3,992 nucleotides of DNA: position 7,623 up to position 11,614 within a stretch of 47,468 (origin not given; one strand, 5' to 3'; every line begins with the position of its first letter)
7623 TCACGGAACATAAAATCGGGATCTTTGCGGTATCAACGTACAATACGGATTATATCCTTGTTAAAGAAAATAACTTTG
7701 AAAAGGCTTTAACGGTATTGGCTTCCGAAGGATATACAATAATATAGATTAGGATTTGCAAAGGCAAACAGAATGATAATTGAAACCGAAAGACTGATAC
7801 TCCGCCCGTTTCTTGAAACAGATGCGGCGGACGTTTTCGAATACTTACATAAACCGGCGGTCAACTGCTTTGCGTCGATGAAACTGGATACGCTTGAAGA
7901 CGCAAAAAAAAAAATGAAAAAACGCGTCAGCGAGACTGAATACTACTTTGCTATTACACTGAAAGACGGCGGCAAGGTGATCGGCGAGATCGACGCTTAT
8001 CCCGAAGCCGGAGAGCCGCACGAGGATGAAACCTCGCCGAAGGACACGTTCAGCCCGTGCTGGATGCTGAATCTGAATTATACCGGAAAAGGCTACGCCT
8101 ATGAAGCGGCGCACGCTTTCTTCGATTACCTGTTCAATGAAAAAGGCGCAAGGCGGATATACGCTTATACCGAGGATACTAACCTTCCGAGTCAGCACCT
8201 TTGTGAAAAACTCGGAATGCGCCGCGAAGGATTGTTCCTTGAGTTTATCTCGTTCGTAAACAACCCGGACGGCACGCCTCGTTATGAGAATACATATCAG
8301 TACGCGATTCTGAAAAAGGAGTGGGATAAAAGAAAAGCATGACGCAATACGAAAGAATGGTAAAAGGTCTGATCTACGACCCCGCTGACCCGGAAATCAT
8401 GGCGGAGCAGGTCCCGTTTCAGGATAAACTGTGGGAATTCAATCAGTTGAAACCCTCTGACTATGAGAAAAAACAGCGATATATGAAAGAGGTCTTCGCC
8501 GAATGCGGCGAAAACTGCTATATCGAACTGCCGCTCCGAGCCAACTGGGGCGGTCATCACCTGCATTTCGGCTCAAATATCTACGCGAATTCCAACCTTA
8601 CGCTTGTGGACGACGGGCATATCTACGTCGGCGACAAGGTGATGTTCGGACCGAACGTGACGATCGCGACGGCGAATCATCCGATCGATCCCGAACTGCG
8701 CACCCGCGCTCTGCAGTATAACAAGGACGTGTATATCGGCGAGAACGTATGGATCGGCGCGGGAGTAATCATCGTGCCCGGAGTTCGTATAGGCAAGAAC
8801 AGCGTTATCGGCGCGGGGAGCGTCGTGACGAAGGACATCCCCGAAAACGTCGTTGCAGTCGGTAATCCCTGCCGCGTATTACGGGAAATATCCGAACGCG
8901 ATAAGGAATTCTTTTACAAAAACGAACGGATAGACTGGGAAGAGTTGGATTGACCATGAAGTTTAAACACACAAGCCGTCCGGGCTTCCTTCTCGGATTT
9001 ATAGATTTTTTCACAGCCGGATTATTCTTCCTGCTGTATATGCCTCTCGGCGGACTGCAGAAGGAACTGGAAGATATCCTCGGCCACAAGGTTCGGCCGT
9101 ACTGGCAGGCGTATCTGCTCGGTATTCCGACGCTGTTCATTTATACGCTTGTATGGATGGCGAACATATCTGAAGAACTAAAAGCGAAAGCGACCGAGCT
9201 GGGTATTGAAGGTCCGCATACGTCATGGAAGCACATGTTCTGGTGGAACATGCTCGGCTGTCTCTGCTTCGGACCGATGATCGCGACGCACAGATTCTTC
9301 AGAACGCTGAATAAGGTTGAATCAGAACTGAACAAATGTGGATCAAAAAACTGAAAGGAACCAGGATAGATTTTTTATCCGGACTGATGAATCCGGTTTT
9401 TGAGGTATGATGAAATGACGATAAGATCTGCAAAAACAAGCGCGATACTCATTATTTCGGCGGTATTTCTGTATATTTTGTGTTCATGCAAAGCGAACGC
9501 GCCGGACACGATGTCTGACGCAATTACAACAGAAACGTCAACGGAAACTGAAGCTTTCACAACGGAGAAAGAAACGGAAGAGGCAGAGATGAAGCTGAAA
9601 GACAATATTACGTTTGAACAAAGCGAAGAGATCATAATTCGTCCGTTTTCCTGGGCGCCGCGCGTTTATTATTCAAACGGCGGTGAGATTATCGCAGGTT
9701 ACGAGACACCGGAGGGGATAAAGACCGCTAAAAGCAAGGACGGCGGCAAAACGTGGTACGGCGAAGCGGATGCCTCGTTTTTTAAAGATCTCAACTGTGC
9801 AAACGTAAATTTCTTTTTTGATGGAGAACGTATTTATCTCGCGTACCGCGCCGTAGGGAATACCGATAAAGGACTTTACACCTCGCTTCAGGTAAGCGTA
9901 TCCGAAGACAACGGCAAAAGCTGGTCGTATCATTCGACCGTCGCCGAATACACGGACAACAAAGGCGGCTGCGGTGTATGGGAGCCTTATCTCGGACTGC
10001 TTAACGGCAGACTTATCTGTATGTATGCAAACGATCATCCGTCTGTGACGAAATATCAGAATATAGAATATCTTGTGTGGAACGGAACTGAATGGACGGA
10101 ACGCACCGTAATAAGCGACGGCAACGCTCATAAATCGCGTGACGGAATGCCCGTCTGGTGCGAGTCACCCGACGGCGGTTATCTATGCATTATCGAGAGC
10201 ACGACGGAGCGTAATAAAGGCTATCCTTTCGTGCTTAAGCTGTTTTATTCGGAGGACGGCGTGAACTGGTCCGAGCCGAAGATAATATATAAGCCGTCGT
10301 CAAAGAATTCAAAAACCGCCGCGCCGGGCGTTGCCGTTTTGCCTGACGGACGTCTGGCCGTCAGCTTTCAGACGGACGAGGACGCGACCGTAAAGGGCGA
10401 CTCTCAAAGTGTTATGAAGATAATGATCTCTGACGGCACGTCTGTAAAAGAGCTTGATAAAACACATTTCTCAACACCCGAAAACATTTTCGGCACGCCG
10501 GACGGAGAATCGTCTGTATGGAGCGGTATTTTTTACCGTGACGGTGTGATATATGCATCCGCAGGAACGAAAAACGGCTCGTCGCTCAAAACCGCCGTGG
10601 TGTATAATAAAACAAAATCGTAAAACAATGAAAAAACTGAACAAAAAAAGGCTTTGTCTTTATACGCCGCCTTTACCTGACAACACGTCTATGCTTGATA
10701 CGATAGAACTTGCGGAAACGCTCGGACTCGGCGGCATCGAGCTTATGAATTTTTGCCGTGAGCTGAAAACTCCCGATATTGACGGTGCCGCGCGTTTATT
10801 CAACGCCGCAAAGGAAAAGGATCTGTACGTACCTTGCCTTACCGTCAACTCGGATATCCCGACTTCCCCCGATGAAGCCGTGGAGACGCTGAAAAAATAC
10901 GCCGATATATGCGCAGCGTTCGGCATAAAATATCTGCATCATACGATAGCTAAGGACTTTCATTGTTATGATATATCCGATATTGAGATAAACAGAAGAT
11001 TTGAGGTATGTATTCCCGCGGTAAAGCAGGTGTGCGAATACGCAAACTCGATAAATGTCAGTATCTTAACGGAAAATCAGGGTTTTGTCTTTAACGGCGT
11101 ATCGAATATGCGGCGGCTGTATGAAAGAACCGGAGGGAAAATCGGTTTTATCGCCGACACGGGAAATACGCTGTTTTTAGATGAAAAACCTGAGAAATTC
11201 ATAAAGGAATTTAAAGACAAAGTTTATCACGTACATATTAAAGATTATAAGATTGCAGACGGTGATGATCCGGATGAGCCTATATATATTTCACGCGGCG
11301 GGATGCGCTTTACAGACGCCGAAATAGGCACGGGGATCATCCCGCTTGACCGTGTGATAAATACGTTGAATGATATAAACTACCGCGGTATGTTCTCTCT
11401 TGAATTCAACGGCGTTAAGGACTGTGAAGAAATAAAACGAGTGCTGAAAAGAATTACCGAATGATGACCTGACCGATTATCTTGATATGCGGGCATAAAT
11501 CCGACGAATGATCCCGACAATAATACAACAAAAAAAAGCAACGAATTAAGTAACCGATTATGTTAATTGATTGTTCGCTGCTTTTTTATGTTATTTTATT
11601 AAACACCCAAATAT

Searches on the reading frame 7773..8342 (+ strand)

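Call 57: search_protein_families(library=pfam, proteins=[window:7773-8342:+], max_evalue=0.01)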
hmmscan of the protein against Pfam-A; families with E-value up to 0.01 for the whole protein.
window:7773-8342:+ (189 aa): 3 families
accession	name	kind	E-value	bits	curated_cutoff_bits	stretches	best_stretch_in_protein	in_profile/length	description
PF13302.13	Acetyltransf_3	-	2.4e-25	90.3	25.4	1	7-150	1-138/138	Acetyltransferase (GNAT) domain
PF00583.31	Acetyltransf_1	-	9.7e-10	39.2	20.7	1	50-149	26-116/116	Acetyltransferase (GNAT) family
PF13523.12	Acetyltransf_8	-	9.7e-06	25.7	27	1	15-153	3-141/145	Acetyltransferase (GNAT) domain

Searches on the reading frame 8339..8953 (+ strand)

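Call 57: search_protein_families(library=pfam, proteins=[window:8339-8953:+], max_evalue=0.01)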
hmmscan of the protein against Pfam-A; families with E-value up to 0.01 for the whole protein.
window:8339-8953:+ (204 aa): 4 families
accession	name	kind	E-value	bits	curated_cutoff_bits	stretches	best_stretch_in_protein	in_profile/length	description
PF00132.30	Hexapep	-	2.3e-14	52.8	27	1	130-165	1-36/36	Bacterial transferase hexapeptide (six repeats)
PF12464.13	Mac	-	2.9e-13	50.3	22.1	1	6-57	1-53/53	Maltose acetyltransferase hexapeptide capping motif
PF14602.12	Hexapep_2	-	4.1e-09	36.5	27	1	131-165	2-34/34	Hexapeptide repeat of succinyl-transferase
PF25084.1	LbH_EIF2B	-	0.0033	17.9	54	0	128-180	19-70/105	EIF2B subunit epsilon LbH domain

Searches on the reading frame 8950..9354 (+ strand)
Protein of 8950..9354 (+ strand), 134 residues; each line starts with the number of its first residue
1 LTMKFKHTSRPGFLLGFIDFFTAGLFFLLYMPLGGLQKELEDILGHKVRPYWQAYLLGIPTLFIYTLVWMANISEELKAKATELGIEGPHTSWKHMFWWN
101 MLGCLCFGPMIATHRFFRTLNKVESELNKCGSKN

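Call 57: search_protein_families(library=pfam, proteins=[window:8950-9354:+], max_evalue=0.01)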
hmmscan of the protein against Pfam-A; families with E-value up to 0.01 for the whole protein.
window:8950-9354:+ (134 aa): 1 family
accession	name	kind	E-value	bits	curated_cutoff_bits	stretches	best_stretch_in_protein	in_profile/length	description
PF14018.11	DUF4234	-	0.00015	22.3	25.3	1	50-91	2-40/70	Domain of unknown function (DUF4234)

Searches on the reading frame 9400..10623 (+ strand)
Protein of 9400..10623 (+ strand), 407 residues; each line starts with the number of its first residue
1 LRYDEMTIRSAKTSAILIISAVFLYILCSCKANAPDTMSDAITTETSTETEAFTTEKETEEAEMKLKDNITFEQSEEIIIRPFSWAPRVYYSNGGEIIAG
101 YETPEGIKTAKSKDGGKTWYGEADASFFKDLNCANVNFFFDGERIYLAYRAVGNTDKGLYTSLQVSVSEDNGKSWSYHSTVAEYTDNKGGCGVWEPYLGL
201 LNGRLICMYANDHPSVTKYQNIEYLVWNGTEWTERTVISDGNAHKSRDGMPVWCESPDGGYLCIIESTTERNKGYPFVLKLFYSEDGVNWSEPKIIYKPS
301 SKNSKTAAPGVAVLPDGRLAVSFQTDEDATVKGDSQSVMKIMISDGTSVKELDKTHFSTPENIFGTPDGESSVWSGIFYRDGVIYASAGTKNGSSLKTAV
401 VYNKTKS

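Call 20: search_protein_families(library=pfam, proteins=[window:9400-10623:+])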
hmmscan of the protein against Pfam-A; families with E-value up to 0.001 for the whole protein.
window:9400-10623:+ (407 aa): 2 families
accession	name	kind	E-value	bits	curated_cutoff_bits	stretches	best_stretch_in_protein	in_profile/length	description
PF13088.12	BNR_2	-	1.1e-08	35.2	31.4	0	107-182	186-255/277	BNR repeat-like domain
PF00251.26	Glyco_hydro_32N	-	3e-05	24.2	22.1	1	175-299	51-178/307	Glycosyl hydrolases family 32 N-terminal domain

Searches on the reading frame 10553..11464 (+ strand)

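Call 20: search_protein_families(library=pfam, proteins=[window:10553-11464:+])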
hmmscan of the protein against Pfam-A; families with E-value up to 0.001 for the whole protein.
window:10553-11464:+ (303 aa): 1 family
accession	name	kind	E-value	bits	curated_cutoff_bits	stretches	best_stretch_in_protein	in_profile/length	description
PF01261.30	AP_endonuc_2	-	3.1e-26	93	31.1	1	51-288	1-236/249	Xylose isomerase-like TIM barrel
